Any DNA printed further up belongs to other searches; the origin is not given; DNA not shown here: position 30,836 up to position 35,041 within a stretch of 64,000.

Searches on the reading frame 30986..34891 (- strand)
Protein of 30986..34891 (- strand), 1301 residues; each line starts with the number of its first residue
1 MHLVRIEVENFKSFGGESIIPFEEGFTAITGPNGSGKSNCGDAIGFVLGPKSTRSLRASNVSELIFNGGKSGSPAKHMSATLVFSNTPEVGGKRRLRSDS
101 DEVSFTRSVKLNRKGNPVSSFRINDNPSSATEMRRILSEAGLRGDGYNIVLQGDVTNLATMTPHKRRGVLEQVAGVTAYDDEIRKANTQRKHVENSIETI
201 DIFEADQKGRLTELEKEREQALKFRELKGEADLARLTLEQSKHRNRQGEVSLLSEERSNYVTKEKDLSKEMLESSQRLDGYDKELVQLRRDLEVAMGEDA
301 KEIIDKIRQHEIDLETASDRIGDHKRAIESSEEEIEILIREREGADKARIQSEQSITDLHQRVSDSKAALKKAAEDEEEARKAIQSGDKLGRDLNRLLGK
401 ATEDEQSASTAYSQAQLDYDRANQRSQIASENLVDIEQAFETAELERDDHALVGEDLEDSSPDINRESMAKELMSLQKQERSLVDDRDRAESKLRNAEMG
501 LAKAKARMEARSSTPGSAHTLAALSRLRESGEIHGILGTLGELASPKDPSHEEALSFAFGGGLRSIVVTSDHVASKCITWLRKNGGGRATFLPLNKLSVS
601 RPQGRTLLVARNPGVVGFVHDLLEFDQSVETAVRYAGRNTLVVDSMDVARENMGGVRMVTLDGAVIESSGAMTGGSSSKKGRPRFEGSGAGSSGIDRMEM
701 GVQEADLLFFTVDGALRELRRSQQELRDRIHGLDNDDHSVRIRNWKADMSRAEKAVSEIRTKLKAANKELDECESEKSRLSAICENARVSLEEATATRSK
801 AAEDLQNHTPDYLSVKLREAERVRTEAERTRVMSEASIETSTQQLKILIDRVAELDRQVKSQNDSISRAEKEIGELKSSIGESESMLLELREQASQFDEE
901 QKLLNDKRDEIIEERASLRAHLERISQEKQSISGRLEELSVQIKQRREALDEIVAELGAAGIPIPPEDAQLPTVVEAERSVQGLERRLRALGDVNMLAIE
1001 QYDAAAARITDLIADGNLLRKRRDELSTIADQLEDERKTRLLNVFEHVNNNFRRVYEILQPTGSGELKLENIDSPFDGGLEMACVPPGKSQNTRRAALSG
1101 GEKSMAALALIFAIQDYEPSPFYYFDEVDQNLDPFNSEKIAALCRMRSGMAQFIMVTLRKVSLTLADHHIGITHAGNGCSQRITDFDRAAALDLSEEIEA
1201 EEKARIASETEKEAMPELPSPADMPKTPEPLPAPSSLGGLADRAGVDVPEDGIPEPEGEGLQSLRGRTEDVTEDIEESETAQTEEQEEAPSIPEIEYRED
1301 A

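Call 11: search_protein_families(library=pfam, proteins=[window:30986-34891:-], max_evalue=0.001)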
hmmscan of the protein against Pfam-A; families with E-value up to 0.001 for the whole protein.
window:30986-34891:- (1301 aa): 6 families
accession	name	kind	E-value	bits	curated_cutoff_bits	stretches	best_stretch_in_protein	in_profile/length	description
PF02463.25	SMC_N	-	2.8e-58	197.4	40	1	3-1180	2-219/220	RecF/RecN/SMC N terminal domain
PF06470.18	SMC_hinge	-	3.3e-25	89.2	22.5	1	534-651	2-114/116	SMC proteins Flexible Hinge Domain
PF13476.12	AAA_23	-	5e-11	44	27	1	5-255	1-177/201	AAA domain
PF13175.12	AAA_15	-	1.8e-09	38.1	32.1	1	1-392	1-258/374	AAA ATPase domain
PF13555.12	AAA_29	-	3.7e-08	33.4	27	1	3-53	1-51/61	P-loop containing region of AAA domain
PF13304.12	AAA_21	-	1.3e-07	32.4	27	1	26-70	1-54/304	AAA domain, putative AbiEii toxin, Type IV TA system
